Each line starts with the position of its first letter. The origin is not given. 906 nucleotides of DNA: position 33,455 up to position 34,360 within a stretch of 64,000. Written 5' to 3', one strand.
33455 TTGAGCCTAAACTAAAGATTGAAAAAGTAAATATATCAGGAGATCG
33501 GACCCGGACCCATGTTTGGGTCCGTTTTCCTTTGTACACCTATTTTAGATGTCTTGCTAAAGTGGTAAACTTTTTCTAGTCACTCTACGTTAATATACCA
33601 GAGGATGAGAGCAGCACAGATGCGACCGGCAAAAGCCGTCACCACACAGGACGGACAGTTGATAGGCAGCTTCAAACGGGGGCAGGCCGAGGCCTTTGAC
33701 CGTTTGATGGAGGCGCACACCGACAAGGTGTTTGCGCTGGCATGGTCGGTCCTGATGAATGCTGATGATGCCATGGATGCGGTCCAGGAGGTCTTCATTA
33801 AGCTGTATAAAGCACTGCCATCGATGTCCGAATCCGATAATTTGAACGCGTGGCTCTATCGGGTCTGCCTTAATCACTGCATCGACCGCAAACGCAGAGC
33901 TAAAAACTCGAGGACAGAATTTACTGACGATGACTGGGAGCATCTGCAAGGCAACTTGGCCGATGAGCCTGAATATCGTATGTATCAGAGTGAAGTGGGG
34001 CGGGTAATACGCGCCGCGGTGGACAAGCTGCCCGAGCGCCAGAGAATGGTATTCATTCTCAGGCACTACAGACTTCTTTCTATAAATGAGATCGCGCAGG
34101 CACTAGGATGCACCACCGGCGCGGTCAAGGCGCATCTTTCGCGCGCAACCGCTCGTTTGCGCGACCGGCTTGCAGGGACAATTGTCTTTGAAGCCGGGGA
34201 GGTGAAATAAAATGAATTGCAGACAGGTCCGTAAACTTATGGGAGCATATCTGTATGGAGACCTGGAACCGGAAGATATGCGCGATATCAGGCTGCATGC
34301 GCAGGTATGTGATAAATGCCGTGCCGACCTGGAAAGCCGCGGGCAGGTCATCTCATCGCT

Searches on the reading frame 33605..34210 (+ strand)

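Call 10: search_protein_families(library=pfam, proteins=[window:33605-34210:+], max_evalue=0.001)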
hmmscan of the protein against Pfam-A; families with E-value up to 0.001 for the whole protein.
window:33605-34210:+ (201 aa): 4 families
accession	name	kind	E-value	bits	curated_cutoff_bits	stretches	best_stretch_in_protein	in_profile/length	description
PF08281.18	Sigma70_r4_2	-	1.7e-14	53.6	25.7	1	134-185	3-54/54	Sigma-70, region 4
PF04542.20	Sigma70_r2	-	2.3e-14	53.4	24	1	34-100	1-69/71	Sigma-70 region 2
PF04545.22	Sigma70_r4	-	2.4e-12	46.6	24.1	1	138-186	1-49/50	Sigma-70, region 4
PF07638.17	Sigma70_ECF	-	5.3e-05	23.6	21.1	1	18-189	6-183/185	ECF sigma factor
